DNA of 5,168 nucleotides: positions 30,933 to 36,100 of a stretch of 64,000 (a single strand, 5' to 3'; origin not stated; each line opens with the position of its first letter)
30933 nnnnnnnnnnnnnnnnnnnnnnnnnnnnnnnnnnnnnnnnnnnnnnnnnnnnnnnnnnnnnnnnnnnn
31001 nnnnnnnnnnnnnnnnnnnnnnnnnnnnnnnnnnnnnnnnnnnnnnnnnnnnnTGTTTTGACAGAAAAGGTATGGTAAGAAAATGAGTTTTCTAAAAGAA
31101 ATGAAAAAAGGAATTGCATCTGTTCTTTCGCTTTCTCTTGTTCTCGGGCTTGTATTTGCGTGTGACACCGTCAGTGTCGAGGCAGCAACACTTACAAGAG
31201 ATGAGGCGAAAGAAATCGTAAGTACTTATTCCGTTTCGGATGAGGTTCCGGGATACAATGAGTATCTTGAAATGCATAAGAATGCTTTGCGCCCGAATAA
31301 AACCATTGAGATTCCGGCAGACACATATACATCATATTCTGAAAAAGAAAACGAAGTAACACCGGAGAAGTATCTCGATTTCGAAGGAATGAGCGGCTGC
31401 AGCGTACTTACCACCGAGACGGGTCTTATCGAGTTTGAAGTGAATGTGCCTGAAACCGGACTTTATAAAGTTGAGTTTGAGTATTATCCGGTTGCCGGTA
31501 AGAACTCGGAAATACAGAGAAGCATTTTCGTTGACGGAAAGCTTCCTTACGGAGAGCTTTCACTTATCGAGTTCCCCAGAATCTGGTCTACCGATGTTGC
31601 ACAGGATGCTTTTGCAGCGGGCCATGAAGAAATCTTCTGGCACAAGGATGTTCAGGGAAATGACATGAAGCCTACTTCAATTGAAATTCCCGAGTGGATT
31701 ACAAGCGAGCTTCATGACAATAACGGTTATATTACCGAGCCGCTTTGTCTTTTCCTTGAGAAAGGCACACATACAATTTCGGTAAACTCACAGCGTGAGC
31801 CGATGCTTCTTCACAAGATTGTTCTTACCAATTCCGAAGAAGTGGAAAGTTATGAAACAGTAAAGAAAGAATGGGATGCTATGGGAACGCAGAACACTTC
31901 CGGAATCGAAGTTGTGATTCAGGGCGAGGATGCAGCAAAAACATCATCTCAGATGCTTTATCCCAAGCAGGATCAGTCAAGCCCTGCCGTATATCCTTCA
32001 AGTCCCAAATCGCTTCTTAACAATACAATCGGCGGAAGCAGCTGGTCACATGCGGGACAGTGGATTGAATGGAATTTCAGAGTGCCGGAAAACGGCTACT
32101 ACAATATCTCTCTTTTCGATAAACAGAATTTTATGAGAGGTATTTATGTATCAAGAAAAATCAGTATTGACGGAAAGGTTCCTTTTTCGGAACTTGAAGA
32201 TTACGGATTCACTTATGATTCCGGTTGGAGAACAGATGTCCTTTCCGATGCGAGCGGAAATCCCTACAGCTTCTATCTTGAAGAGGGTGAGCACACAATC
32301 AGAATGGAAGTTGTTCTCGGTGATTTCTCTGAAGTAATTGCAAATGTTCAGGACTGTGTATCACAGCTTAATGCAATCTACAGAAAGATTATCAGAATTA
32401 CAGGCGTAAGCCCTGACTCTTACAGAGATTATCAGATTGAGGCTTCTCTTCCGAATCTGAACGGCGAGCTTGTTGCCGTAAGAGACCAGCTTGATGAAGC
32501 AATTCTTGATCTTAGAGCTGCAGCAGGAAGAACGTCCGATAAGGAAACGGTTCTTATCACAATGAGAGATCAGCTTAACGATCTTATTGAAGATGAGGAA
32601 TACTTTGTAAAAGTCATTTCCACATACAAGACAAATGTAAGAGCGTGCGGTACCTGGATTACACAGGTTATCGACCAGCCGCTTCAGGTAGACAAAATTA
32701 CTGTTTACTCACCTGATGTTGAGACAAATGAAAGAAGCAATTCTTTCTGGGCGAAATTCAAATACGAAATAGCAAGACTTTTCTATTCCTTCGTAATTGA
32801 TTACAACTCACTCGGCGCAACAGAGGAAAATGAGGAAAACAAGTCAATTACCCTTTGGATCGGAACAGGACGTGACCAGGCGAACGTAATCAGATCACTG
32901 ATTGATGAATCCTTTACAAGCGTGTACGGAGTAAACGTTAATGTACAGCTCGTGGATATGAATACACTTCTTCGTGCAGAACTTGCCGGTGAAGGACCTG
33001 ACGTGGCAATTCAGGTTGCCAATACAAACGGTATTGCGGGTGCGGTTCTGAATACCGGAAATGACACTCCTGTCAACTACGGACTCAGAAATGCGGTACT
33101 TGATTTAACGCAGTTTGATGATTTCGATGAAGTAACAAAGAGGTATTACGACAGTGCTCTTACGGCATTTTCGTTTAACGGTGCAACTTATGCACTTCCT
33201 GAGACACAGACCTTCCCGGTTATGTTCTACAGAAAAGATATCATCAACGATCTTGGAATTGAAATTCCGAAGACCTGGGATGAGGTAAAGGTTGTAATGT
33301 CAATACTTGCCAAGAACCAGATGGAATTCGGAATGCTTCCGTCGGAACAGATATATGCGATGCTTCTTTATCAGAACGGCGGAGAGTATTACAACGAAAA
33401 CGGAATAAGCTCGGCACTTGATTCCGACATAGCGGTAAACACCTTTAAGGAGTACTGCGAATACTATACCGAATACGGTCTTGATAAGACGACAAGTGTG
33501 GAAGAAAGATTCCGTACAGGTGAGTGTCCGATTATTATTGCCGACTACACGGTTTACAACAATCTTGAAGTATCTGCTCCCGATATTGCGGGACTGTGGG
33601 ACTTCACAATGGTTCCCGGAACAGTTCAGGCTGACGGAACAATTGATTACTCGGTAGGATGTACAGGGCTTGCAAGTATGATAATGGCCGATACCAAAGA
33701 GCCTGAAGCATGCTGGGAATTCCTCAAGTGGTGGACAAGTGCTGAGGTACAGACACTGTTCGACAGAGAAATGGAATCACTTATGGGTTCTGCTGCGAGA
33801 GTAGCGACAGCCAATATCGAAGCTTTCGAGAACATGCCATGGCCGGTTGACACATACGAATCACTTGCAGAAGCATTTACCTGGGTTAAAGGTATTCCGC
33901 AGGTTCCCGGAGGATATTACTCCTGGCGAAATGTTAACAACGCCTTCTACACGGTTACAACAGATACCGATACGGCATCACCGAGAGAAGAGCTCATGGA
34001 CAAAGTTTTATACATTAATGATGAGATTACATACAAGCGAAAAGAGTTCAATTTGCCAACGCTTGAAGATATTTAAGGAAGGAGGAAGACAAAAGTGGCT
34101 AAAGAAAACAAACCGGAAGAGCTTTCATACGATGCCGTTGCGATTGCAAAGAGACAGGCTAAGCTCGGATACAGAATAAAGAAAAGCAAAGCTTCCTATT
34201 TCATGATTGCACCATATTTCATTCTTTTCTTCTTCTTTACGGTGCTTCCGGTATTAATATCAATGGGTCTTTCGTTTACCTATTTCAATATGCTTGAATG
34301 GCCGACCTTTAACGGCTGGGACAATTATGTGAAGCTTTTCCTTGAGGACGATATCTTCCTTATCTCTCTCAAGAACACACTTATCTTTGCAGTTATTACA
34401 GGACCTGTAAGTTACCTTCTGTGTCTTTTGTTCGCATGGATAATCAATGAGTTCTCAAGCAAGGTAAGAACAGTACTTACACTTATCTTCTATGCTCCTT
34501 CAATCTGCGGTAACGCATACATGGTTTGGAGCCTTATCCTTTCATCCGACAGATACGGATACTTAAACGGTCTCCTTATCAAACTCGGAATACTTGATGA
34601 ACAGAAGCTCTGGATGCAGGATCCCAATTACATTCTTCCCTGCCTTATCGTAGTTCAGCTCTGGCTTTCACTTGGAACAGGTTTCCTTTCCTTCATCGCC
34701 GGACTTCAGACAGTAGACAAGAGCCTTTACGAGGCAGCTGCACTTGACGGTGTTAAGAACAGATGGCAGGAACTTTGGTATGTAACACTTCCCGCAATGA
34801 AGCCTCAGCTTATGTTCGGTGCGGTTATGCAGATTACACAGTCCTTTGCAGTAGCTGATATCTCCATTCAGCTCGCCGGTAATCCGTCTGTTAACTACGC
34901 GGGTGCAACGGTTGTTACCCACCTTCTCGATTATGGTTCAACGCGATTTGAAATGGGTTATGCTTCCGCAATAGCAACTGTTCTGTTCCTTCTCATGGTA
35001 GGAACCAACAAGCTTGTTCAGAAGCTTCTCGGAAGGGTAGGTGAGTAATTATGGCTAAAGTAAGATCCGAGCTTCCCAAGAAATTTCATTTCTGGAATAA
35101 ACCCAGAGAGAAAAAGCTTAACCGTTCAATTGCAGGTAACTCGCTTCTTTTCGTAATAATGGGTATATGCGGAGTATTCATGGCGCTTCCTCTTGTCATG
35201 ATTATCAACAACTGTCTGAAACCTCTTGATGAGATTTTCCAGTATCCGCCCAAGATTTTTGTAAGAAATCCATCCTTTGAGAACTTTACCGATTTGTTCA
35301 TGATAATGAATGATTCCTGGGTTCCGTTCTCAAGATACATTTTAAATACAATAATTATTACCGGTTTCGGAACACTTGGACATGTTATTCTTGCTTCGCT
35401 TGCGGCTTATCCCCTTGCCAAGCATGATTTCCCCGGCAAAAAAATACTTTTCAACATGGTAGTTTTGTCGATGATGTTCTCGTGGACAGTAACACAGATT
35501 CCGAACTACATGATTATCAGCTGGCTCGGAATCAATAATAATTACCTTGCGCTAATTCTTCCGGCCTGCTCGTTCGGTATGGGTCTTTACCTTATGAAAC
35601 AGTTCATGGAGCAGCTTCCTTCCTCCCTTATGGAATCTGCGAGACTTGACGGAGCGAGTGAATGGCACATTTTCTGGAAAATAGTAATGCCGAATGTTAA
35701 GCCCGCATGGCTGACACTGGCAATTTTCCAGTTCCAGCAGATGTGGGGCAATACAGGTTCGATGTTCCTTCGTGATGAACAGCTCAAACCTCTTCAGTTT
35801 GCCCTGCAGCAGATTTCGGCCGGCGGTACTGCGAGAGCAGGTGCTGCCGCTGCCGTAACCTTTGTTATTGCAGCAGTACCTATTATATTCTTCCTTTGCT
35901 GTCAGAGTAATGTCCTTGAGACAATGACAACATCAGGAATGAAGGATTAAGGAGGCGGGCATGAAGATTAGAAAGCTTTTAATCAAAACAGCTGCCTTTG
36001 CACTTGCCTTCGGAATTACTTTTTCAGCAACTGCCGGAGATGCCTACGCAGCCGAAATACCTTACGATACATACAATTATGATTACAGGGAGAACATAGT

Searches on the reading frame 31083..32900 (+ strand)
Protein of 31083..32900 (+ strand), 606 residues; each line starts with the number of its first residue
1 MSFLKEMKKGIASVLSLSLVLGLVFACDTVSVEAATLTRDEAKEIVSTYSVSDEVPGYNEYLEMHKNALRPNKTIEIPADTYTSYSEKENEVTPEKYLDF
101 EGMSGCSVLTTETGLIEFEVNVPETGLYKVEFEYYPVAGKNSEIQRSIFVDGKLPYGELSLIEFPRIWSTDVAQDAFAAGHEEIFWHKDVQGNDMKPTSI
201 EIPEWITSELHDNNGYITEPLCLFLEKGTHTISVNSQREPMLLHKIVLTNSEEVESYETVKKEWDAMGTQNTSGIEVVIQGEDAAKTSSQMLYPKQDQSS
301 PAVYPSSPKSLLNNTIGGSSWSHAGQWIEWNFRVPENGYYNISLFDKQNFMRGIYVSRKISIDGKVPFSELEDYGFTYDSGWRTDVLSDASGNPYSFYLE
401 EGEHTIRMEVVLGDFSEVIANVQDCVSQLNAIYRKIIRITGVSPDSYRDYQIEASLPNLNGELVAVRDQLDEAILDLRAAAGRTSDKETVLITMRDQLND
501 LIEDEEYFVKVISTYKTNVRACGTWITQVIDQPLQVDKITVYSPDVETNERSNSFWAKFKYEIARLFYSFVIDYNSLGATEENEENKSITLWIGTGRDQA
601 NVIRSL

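Call 79: search_protein_families(library=pfam, proteins=[window:31083-32900:+], max_evalue=1)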
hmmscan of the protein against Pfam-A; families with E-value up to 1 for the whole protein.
window:31083-32900:+ (606 aa): 4 families
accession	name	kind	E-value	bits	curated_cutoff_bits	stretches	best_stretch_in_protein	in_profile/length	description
PF25275.1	Golvesin_C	-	0.00042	20.8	31.6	1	110-144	37-71/132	Golvesin C-terminal domain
PF17829.7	GH115_C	-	0.00077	19.8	24.1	0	225-257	135-167/172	Glycosyl hydrolase family 115 C-terminal domain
PF16403.11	Bact_surface_Ig-like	-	0.024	15.1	27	0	119-150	40-71/71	Bacterial surface protein, Ig-like domain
PF16990.11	CBM_35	-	0.049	14.4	28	0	106-136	28-59/121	Carbohydrate binding module (family 35)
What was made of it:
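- Tried and rejected: A Pfam scan of the giant SBP's N-terminal extension gave only sub-threshold hints: Golvesin_C, GH115_C, CBM_35 (call 79).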

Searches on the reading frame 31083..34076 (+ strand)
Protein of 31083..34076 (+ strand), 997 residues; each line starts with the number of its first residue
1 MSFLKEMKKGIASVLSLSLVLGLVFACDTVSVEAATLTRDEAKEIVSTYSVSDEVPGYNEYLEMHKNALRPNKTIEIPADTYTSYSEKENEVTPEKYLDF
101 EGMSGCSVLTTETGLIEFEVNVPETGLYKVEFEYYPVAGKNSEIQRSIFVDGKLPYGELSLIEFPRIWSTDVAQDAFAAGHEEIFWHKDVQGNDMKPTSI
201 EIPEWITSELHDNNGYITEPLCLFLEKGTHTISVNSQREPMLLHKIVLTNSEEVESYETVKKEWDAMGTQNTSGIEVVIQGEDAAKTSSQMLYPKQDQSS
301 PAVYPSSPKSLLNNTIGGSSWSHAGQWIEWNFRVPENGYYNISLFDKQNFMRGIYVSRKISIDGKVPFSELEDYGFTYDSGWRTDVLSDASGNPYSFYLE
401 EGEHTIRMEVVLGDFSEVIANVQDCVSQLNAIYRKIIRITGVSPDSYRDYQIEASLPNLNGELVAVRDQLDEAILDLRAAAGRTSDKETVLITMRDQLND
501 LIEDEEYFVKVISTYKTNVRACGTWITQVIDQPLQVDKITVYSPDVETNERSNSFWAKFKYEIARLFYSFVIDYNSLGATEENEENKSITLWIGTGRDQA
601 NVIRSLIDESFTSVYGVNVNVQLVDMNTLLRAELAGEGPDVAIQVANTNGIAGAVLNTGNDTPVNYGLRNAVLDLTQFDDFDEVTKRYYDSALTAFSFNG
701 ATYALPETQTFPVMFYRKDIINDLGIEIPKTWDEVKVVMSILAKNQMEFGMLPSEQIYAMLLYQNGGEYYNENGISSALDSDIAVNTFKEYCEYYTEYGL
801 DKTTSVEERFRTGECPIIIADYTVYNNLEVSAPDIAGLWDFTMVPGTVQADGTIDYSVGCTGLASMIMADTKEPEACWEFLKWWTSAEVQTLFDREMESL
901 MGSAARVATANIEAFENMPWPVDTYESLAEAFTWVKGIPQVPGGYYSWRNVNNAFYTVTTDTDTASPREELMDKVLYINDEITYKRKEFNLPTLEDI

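Call 8: search_protein_families(library=pfam, proteins=[window:31083-34076:+], max_evalue=0.01)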
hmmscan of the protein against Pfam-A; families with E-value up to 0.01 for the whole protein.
window:31083-34076:+ (997 aa): 4 families
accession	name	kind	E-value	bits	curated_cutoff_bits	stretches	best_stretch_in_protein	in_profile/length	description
PF01547.30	SBP_bac_1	-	3.4e-21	77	26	1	603-890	10-306/307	Bacterial extracellular solute-binding protein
PF13416.11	SBP_bac_8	-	6e-20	72.6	27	1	610-895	5-254/279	Bacterial extracellular solute-binding protein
PF25275.1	Golvesin_C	-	0.001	19.6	31.6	0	110-144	37-71/132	Golvesin C-terminal domain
PF17829.7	GH115_C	-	0.0039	17.5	24.1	0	225-257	135-167/172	Glycosyl hydrolase family 115 C-terminal domain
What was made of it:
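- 31083..34076 (+): Giant solute-binding lipoprotein (997 aa): an N-terminal extension of about 580 aa with no family assignment, then an SBP_bac_1 domain. First gene of the conserved eight-gene array. Pfam SBP_bac_1 at residues 603-890 (call 8).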

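Call 9: search_protein_families(library=ncbifam, proteins=[window:31083-34076:+], max_evalue=0.01)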
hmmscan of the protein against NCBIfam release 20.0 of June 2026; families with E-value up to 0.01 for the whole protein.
window:31083-34076:+ (997 aa): 2 families
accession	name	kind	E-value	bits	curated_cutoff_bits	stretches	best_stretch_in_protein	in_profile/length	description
NF053763.1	ABCarbgalBndGanS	equivalog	7.3e-07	28.3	700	1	676-759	112-194/420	galactooligosaccharide ABC transporter substrate-binding protein GanS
TIGR03850.1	bind_CPR_0540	equivalog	0.00076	18.2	299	1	611-736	57-185/437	carbohydrate ABC transporter substrate-binding protein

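Call 33: search_solved_structures(query=window:31083-34073:+, max_evalue=0.01)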
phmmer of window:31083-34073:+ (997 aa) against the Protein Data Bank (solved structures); distinct sequences matched with E-value up to 0.01: 38.
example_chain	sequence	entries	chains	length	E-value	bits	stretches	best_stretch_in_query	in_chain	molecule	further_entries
5ysb_A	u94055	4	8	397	2.7e-13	51.8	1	585-971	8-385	Lin1841 protein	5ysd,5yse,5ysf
5ci5_A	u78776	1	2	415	2.4e-08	35.4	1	583-901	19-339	Extracellular solute-binding protein family 1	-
4r9f_A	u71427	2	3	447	5.3e-08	34.3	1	579-923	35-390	MBP1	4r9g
2hq0_A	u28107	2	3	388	7e-08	33.9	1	644-754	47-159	Sugar ABC transporter, sugar-binding protein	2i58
2heu_A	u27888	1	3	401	7.5e-08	33.8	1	644-754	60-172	Sugar ABC transporter, sugar-binding protein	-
2hfb_A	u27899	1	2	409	7.9e-08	33.7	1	644-754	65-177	Sugar ABC transporter, sugar-binding protein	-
6pql_A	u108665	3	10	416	8.4e-08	33.6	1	644-754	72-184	ABC transporter sugar-binding protein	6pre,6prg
5iai_A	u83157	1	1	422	8.9e-08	33.6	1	588-927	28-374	Sugar ABC transporter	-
3jzj_A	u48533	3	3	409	1.4e-06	29.6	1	691-897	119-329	Acarbose/maltose binding protein GacH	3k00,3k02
3k01_A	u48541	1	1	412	1.5e-06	29.5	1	691-897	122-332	Acarbose/maltose binding protein GacH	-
9lff_A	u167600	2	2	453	2.2e-06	29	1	699-898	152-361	SN-glycerol-3-phophate ABC transporter, periplasmic SN-glycerol-3-phosphate-binding protei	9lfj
1elj_A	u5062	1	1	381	2.6e-06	28.7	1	683-889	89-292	MALTODEXTRIN-BINDING PROTEIN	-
6dts_A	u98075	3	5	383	3e-06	28.5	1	589-735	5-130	maltose-binding protein MalE2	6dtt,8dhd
2fnc_A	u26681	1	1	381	3.7e-06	28.2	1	589-735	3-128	maltose ABC transporter, periplasmic maltose-binding protein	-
9xf5_A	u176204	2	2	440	4.9e-06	27.8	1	670-893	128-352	ABC transporter substrate-binding protein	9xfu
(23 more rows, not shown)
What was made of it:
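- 31083..34076 (+): The nearest solved SBP is Lin1841, E=2.7e-13 (call 33).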

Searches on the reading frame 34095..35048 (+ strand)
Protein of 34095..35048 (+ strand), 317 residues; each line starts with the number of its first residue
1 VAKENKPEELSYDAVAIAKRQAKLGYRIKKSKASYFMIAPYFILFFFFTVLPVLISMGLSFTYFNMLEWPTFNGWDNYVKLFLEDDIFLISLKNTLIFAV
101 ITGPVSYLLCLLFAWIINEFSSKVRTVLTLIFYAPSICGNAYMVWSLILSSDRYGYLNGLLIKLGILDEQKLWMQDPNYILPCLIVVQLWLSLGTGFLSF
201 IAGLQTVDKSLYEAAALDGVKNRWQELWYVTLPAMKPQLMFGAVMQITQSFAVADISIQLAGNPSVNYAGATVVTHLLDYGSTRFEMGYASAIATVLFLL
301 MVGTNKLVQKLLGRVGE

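Call 8: search_protein_families(library=pfam, proteins=[window:34095-35048:+], max_evalue=0.01)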
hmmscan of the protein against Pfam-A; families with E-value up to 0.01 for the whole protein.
window:34095-35048:+ (317 aa): 1 family
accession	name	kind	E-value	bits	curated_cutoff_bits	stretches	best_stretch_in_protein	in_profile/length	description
PF00528.27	BPD_transp_1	-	6.1e-09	36.3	26.4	1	116-301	43-168/184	Binding-protein-dependent transport system inner membrane component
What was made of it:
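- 34095..35048 (+): PermA1, a CUT1-type ABC permease. Pfam BPD_transp_1 (call 8).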

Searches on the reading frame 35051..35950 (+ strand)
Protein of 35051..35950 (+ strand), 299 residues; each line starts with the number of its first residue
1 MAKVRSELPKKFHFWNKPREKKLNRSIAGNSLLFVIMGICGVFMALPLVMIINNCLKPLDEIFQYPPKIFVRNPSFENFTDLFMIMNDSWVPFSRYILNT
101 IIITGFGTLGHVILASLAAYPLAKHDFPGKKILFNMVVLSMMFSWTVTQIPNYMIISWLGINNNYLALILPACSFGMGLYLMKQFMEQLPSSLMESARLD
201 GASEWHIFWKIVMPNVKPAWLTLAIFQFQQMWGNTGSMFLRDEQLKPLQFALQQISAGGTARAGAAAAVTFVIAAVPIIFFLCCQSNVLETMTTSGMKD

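Call 8: search_protein_families(library=pfam, proteins=[window:35051-35950:+], max_evalue=0.01)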
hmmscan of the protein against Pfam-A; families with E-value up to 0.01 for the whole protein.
window:35051-35950:+ (299 aa): 1 family
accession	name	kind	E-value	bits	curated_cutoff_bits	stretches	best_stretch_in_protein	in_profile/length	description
PF00528.27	BPD_transp_1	-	1.2e-16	61.5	26.4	1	113-280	3-169/184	Binding-protein-dependent transport system inner membrane component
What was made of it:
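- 35051..35950 (+): PermA2, a CUT1-type ABC permease. Pfam BPD_transp_1 E=1e-16 (call 8).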
